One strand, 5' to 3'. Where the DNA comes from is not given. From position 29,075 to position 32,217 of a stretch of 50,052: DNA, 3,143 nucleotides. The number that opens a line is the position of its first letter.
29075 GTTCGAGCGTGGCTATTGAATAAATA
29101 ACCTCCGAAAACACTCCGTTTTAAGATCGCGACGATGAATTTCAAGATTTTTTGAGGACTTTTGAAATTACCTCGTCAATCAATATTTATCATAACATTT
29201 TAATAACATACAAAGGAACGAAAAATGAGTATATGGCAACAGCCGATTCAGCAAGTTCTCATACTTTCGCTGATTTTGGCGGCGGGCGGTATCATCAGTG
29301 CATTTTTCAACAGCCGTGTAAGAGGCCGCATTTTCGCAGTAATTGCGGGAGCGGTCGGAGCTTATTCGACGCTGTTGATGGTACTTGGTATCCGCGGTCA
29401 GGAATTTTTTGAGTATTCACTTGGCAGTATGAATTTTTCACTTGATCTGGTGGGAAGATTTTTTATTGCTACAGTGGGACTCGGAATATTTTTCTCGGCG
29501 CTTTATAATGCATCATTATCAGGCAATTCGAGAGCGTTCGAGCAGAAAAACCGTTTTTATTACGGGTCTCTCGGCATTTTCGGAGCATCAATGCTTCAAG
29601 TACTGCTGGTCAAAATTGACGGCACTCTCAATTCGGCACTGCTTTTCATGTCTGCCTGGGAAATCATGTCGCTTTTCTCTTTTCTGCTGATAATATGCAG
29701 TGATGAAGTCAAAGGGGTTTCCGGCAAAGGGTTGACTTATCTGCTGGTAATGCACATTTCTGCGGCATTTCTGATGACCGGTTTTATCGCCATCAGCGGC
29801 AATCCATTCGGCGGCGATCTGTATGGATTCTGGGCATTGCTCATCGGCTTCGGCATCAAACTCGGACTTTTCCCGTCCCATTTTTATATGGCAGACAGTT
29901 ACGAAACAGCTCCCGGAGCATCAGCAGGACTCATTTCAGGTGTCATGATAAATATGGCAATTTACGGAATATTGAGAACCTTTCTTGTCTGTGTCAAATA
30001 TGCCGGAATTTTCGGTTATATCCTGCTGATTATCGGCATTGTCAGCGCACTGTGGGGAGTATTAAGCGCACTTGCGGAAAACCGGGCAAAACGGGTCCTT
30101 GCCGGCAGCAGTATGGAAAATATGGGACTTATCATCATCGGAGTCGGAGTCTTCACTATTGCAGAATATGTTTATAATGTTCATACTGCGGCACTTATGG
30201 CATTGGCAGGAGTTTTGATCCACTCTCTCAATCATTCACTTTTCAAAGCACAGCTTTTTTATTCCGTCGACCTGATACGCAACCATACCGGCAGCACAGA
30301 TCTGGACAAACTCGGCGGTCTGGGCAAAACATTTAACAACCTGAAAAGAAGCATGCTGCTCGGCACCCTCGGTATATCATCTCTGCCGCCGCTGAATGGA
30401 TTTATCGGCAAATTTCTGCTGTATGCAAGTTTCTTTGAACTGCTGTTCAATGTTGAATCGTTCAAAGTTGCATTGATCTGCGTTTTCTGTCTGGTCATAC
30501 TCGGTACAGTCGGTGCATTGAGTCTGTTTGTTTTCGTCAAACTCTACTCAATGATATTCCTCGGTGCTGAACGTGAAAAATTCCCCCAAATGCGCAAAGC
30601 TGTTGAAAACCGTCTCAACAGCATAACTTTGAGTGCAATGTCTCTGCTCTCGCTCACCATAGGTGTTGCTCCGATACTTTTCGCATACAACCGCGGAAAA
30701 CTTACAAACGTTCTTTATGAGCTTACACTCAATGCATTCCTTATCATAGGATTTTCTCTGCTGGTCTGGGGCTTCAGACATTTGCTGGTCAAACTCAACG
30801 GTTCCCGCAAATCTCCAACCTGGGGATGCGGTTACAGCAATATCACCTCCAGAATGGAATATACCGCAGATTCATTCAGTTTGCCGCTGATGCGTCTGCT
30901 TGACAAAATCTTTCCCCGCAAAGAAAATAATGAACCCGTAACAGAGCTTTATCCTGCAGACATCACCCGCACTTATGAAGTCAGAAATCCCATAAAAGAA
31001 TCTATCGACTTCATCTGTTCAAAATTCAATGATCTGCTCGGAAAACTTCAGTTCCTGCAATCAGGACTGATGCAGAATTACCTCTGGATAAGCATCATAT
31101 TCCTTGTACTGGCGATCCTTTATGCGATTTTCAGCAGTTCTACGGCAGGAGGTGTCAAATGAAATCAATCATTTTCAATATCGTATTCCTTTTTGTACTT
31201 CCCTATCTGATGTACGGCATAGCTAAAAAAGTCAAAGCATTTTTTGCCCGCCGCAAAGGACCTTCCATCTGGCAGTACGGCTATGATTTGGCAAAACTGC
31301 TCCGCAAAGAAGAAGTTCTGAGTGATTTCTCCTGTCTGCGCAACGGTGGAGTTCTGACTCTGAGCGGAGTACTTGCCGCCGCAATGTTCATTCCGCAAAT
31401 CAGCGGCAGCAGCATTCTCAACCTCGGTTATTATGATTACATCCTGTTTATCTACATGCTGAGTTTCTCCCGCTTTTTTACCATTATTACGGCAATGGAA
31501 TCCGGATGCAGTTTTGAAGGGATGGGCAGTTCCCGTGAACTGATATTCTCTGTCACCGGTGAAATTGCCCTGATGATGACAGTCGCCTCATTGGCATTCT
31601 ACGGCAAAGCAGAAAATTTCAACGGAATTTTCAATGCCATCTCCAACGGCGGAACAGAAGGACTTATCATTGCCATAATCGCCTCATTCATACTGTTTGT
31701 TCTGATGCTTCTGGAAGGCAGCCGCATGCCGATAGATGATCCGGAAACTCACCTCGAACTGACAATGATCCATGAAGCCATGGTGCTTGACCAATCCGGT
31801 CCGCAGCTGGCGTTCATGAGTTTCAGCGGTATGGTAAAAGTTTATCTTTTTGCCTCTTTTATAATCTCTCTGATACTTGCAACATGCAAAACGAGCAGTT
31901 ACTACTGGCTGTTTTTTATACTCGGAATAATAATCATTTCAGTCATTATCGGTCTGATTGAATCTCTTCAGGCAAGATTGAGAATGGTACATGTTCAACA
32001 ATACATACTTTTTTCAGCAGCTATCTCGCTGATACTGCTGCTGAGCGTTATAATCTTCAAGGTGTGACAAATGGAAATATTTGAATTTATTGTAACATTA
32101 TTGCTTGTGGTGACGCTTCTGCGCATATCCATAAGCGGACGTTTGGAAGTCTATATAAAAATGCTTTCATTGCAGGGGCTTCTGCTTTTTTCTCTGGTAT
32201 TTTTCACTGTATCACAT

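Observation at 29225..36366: Hyf/Hyc-type complex-I-like operon whose catalytic subunit has lost the [NiFe] site (Ehr-like complex of unknown function)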

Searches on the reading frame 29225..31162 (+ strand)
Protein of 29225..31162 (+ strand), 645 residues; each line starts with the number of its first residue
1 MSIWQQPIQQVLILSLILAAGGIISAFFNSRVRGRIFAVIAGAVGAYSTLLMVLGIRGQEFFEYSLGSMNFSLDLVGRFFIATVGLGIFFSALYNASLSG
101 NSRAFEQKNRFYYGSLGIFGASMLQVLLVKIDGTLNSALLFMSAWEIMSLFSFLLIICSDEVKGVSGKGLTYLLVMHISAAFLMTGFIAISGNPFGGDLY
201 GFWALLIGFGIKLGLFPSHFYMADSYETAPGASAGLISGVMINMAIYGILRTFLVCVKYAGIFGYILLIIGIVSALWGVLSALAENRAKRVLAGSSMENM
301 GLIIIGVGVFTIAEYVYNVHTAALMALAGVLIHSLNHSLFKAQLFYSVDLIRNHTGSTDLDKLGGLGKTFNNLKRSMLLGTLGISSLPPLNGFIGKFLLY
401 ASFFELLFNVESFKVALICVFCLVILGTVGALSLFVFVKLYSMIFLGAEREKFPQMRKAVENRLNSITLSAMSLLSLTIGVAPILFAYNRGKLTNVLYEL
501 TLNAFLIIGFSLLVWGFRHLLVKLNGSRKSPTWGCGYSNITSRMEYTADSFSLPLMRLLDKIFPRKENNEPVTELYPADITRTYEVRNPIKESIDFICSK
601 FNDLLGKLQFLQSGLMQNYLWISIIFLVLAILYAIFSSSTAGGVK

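Call 3: search_protein_families(library=pfam, proteins=[window:29225-31162:+])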
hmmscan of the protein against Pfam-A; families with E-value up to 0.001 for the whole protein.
window:29225-31162:+ (645 aa): 1 family
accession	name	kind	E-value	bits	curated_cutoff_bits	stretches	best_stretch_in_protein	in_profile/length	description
PF00361.26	Proton_antipo_M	-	3.7e-30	105.6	21.5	1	139-405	5-277/294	NADH:quinone oxidoreductase/Mrp antiporter, TM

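Call 4: search_protein_families(library=ncbifam, proteins=[window:29225-31162:+])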
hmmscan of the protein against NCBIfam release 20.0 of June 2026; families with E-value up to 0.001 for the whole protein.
window:29225-31162:+ (645 aa): 68 families (the best 25 are shown)
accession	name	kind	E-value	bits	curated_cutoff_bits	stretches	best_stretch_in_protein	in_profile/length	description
NF005086.0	PRK06521.1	equivalog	1.8e-85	287.8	667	2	27-498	23-507/669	hydrogenase 4 subunit B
NF006418.0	PRK08667.1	equivalog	4e-76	256.9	794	1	13-570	8-571/644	hydrogenase membrane subunit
NF005958.0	PRK08042.1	equivalog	4.4e-46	157.9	727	1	35-572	32-573/608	formate hydrogenlyase subunit 3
NF006240.0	PRK08376.1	subfamily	1.2e-35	123.5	662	1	71-478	86-489/521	putative monovalent cation/H+ antiporter subunit D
TIGR01972.1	NDH_I_M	subfamily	1.8e-30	106.1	263.8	1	195-485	203-470/486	NADH-quinone oxidoreductase subunit M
NF009310.0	PRK12668.1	equivalog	1.7e-29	103.1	564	1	15-486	10-437/584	Na(+)/H(+) antiporter subunit D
NF004445.0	PRK05777.2-3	equivalog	1.2e-28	100.3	408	1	10-486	8-467/475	NADH-quinone oxidoreductase subunit NuoN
NF005046.0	PRK06459.1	equivalog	8e-28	97.4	460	1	133-634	91-584/587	hydrogenase 4 subunit B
NF006419.0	PRK08668.1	equivalog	4.3e-27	95.1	617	1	11-487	4-471/613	NADH dehydrogenase subunit M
NF009286.0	PRK12646.1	equivalog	3.3e-26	92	1063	1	204-466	215-476/800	DUF4040 family protein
NF005044.0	PRK06458.1-4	equivalog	5.6e-26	91.5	610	1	202-480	222-476/531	hydrogenase 4 subunit F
NF005818.0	PRK07691.1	equivalog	8.8e-26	90.9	586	1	205-481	215-467/496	Na+/H+ antiporter subunit D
NF009212.0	PRK12561.1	subfamily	2.1e-24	86.1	645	1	198-485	211-483/531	NAD(P)H-quinone oxidoreductase subunit 4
NF009308.0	PRK12665.1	equivalog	2.4e-24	85.8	585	1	204-461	218-455/531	Na+/H+ antiporter subunit D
NF009290.0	PRK12650.1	equivalog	1.5e-23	82.7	980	1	106-486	108-475/966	DUF4040 family protein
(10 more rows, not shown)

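Call 55: search_solved_structures(query=window:29225-31162:+, show_alignments=2, max_evalue=1e-15)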
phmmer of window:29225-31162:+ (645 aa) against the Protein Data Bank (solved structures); distinct sequences matched with E-value up to 1e-15: 6.
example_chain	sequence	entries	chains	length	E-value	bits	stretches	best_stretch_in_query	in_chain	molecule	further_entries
7z0s_C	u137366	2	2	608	2.8e-40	141.8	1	33-566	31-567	Formate hydrogenlyase subunit 3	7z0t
6cfw_H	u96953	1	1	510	1.6e-23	86.4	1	123-424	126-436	Monovalent cation/H+ antiporter subunit D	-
7qru_D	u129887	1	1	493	7.9e-22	80.8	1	205-479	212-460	Na+/H+ antiporter subunit D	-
7qru_A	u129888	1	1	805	2.3e-19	72.7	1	79-445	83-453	Na+/H+ antiporter subunit A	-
6hum_D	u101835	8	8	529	4.6e-17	65.1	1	188-485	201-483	NAD(P)H-quinone oxidoreductase chain 4 1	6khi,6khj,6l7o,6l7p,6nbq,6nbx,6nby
6z16_A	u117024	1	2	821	9.3e-17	64.1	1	106-450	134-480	Multisubunit Na+/H+ antiporter, A subunit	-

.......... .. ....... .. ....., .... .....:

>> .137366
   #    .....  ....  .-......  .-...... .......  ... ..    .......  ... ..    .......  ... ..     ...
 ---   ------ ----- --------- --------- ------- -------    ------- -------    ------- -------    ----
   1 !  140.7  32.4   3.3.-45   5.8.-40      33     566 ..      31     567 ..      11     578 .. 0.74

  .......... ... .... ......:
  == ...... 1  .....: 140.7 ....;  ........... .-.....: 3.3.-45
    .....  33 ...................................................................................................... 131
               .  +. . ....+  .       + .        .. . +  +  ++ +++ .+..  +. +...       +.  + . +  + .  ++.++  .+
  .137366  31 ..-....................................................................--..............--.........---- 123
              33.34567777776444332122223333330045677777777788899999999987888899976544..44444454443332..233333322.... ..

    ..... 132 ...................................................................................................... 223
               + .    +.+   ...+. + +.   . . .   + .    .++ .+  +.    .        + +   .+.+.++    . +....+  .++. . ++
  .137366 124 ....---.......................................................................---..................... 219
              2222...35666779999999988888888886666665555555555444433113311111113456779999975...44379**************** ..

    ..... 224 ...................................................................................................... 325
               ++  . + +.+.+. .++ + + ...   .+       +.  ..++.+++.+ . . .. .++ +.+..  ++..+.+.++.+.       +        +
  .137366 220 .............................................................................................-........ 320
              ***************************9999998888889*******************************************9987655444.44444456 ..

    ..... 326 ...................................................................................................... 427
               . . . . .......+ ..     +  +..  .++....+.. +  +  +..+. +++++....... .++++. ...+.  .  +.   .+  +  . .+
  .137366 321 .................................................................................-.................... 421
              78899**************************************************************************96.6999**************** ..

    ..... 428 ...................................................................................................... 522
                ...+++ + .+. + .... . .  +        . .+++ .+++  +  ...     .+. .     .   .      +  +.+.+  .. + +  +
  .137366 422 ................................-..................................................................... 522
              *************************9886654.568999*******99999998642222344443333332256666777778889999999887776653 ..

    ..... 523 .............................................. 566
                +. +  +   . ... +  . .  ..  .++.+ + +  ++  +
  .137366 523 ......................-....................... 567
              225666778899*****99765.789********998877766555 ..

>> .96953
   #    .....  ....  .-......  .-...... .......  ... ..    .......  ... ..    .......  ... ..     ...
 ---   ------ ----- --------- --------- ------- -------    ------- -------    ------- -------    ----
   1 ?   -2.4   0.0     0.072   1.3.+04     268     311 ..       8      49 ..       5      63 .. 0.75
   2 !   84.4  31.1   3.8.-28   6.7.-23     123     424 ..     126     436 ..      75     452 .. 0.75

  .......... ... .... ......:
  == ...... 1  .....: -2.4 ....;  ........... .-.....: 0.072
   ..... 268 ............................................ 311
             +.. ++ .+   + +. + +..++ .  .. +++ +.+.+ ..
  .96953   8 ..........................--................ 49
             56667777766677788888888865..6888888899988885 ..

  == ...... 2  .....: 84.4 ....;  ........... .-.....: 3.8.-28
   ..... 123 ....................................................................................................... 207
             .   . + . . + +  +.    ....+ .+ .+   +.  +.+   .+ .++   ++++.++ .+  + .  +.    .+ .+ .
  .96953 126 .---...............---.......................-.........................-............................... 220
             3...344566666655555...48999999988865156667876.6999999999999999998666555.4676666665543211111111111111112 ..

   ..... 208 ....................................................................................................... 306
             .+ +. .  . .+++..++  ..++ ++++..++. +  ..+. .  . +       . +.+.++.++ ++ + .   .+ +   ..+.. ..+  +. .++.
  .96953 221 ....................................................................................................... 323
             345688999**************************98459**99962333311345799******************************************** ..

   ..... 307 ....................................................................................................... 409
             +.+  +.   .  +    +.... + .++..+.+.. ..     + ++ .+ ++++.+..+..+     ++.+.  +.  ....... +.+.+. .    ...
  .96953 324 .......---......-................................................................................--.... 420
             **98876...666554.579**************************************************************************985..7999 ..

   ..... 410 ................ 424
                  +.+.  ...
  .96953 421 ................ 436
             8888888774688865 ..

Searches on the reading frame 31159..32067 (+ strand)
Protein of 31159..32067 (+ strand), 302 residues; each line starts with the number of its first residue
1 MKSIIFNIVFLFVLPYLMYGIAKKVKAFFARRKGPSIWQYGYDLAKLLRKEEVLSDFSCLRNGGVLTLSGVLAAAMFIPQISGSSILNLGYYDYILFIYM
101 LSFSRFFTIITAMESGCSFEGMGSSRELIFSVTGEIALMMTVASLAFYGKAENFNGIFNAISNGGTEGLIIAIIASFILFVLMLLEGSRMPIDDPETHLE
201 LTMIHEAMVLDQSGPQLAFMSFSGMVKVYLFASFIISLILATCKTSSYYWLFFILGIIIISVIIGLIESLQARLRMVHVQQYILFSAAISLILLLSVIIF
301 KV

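Call 3: search_protein_families(library=pfam, proteins=[window:31159-32067:+])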
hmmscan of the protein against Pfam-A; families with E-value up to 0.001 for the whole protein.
window:31159-32067:+ (302 aa): 1 family
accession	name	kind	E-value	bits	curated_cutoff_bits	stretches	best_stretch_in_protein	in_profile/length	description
PF00146.26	NADHdh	-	2.2e-28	99.9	27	1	5-294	4-294/298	NADH dehydrogenase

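Call 4: search_protein_families(library=ncbifam, proteins=[window:31159-32067:+])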
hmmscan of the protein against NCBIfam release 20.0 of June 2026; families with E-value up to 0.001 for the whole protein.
window:31159-32067:+ (302 aa): 1 family
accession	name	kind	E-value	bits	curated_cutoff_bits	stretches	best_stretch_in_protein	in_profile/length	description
NF004741.0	PRK06076.1-2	equivalog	9.8e-09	34.9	305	1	5-281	25-312/337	NADH-quinone oxidoreductase subunit NuoH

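Call 37: search_solved_structures(query=window:31159-32067:+, show_alignments=3, max_evalue=0.00001)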
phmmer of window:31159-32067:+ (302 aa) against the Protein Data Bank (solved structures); distinct sequences matched with E-value up to 0.00001: 3.
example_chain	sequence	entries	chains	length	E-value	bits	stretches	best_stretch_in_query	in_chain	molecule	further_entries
7z0s_D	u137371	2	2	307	2.1e-13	53.7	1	8-277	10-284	Formate hydrogenlyase subunit 4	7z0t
6cfw_M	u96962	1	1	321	3.3e-11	46.5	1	5-242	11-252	Mbh13 NADH dehydrogenase subunit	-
6u8y_M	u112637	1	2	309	4e-09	39.7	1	7-160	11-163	NADH dehydrogenase subunit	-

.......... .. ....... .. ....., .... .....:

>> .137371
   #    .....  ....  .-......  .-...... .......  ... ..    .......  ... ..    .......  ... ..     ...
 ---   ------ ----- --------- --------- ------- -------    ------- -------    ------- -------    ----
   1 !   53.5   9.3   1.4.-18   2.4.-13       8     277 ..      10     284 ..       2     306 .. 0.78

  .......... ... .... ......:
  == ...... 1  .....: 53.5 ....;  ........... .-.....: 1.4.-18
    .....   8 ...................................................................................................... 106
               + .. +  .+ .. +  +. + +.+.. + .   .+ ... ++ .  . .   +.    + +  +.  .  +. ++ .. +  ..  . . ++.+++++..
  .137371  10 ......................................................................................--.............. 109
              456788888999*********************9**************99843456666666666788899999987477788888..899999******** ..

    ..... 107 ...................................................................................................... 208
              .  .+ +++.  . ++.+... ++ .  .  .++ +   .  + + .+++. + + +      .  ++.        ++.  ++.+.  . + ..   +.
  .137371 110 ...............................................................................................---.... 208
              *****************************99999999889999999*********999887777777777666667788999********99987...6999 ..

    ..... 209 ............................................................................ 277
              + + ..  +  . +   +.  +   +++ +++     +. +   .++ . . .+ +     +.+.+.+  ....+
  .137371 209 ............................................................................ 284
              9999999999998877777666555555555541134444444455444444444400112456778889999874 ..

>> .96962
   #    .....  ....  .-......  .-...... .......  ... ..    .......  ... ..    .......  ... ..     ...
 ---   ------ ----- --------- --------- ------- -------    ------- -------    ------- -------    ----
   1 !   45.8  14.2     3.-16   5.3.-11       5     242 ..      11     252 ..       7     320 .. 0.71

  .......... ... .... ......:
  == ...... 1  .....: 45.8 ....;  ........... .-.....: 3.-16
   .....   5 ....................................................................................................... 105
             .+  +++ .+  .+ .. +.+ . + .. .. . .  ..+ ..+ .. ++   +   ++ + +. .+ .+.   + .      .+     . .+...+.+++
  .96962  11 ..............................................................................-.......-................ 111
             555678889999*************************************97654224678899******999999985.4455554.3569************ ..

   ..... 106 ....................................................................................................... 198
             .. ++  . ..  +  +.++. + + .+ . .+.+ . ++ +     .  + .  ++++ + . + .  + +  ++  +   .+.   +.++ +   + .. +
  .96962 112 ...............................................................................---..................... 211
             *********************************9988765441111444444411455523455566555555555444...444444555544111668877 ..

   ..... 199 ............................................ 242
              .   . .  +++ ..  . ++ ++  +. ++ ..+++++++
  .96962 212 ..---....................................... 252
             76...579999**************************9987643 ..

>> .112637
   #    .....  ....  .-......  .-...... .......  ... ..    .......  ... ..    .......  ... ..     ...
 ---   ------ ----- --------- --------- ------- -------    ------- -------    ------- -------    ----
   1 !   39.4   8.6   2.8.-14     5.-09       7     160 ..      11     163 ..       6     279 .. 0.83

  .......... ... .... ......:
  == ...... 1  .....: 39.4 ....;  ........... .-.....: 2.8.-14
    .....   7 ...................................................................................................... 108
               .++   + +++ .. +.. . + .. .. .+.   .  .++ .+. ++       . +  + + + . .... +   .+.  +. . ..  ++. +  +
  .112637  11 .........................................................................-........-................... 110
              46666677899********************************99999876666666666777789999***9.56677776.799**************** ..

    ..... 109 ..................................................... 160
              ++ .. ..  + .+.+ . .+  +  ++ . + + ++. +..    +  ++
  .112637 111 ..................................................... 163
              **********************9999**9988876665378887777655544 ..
